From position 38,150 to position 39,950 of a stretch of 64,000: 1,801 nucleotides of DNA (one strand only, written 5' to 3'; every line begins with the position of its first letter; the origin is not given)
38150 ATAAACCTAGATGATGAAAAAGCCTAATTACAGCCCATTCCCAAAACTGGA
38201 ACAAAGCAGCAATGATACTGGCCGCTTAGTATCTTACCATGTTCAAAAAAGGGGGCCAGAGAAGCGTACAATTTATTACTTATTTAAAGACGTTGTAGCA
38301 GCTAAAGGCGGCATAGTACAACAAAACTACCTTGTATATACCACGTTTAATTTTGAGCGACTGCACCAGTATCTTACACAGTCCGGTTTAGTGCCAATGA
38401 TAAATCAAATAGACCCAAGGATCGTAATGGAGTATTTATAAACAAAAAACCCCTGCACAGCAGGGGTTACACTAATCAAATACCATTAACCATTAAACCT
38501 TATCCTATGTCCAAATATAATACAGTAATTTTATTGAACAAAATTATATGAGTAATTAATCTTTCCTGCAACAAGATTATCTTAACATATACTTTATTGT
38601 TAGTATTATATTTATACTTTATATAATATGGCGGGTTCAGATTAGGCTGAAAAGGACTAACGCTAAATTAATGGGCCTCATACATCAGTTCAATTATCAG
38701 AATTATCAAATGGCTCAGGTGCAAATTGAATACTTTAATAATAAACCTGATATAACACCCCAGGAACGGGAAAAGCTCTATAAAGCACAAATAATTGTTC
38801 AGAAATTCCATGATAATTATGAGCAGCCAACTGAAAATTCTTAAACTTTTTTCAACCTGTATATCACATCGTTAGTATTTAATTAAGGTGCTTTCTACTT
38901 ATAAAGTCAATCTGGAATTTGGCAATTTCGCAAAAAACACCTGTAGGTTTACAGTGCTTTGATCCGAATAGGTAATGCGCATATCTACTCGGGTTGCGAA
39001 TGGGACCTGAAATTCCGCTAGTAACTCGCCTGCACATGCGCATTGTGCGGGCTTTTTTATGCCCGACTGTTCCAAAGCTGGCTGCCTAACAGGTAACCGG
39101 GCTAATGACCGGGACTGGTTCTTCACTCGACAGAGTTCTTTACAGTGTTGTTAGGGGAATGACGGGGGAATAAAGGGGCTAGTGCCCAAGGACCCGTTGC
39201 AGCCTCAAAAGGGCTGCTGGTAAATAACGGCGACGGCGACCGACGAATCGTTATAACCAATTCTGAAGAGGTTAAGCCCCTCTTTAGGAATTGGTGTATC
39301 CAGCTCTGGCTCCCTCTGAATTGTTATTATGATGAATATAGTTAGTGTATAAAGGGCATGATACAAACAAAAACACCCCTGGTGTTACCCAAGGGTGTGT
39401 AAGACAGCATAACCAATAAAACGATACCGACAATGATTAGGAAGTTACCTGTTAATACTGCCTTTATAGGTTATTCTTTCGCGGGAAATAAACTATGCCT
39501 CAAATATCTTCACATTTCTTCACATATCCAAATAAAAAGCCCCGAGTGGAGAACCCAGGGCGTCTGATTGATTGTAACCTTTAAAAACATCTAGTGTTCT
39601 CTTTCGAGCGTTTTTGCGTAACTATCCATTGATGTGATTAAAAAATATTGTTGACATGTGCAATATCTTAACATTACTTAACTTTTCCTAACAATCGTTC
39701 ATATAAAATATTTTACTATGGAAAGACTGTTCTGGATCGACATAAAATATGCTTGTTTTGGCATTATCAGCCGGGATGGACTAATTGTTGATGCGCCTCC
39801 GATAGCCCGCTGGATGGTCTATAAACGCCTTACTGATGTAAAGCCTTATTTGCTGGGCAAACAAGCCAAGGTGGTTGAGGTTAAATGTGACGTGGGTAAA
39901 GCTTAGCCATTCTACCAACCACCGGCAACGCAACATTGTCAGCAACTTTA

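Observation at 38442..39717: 1.3-kb almost non-coding, structure-dense locus with a late-type promoter aimed at a ~100-nt terminator-bounded RNA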

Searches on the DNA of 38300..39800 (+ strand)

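Call 4: search_rna_families(source=window, start=38300, end=39800, threshold=evalue, max_evalue=10, show_alignments=3)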
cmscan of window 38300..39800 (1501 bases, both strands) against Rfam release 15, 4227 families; matches with E-value up to 10: 8.
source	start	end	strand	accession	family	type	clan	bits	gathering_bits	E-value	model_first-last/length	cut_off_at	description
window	38418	38493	-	RF01455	DPB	Cis-reg;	-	27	40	0.092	1-86/86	no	Stem loopII regulatory element in POLB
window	38445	38503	-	RF02701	PsrR1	Gene; sRNA;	-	21.5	42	0.33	1-79/79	no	Photosynthesis regulatory RNA1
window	39688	39725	+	RF01368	CRISPR-DR55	Gene; CRISPR;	-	20.6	41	7.2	1-37/37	no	CRISPR RNA direct repeat element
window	39575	39675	+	RF00514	His_leader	Cis-reg; leader;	-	20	49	1.8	1-126/126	no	Histidine operon leader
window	38817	38877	-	RF01600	snoR25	Gene; snRNA; snoRNA; CD-box;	-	20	50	6.6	1-70/70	no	small nucleolar RNA snoR25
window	38444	38481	-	RF01813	rdlD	Gene; antitoxin;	-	17.9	50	1.6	1-66/66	no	rdlD antitoxin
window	38414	38487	+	RF03545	Flavi_ISFV_CRE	Cis-reg;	-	17.9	41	9.6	1-89/89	no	Insect-specific Flavivirus 3' UTR cis-acting replication element (CRE)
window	38385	38451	-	RF01189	sn1502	Gene; snRNA; snoRNA; CD-box;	-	16.5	60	4.4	1-87/87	no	Small nucleolar RNA sn1502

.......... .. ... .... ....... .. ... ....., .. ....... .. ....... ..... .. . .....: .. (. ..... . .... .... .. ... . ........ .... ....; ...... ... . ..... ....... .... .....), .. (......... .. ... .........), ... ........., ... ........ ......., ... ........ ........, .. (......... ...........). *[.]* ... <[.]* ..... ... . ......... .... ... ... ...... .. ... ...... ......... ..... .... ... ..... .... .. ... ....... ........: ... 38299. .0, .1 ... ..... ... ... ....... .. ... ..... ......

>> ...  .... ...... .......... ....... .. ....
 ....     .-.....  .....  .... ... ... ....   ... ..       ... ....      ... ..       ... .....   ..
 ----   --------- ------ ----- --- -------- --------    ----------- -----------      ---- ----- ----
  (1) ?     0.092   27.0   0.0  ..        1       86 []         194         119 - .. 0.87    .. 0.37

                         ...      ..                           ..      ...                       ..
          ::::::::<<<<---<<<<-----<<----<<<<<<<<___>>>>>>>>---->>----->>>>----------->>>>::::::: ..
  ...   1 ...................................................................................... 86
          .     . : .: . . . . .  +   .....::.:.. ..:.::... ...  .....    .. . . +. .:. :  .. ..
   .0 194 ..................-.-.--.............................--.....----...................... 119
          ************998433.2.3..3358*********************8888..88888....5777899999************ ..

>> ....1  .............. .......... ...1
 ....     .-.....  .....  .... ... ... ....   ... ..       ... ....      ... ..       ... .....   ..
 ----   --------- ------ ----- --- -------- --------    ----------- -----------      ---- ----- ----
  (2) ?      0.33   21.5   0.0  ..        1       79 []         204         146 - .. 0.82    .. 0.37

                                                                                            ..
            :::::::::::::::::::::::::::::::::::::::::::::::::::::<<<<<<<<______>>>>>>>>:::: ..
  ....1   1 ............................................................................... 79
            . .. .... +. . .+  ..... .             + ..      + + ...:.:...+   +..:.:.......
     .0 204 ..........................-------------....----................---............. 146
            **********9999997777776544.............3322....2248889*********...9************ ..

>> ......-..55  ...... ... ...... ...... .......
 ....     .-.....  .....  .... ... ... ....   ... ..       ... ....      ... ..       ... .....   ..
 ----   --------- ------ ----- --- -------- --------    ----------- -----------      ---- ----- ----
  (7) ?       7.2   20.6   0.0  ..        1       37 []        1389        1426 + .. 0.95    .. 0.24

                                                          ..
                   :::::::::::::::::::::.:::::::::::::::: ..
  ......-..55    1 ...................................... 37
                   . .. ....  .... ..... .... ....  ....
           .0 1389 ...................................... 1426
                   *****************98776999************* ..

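Call 5: search_dna_similar(query=window:38300-39800:+, collection=phages, mode=near, max_rows=30)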
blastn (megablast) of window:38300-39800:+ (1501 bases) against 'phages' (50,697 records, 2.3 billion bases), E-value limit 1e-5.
No match.

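Call 10: search_dna_similar(query=window:38442-39717:+, collection=phages, mode=distant, max_rows=30, max_evalue=0.01)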
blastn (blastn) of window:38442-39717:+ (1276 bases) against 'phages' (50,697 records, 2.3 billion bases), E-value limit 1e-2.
No match.

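Call 94: search_rna_families(source=window, start=38940, end=39350, threshold=evalue, max_evalue=10)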
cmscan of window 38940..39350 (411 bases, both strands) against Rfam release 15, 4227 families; matches with E-value up to 10: 3.
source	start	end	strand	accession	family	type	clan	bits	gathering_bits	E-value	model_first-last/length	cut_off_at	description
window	39031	39105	+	RF03137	S15-Methanomicrobia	Cis-reg; leader;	CL00121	15.2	42.2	3.3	1-74/74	no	S15-Methanomicrobia ribosomal protein leader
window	39290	39337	+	RF01157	sn1185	Gene; snRNA; snoRNA; CD-box;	-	13.5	60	8.2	1-66/66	no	Small nucleolar RNA sn1185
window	39014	39060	+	RF02837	anti-hemB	Gene; sRNA;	-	11.4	49.5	6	1-81/81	no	Burkholderia RNA 7 (anti-hemB)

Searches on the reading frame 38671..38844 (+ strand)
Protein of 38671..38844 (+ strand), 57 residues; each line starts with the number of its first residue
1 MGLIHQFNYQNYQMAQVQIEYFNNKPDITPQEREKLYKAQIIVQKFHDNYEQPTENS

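Call 26: search_protein_families(library=pfam, proteins=[window:38671-38844:+], max_evalue=0.01)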
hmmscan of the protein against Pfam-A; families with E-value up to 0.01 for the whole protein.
window:38671-38844:+ (57 aa): 0 families
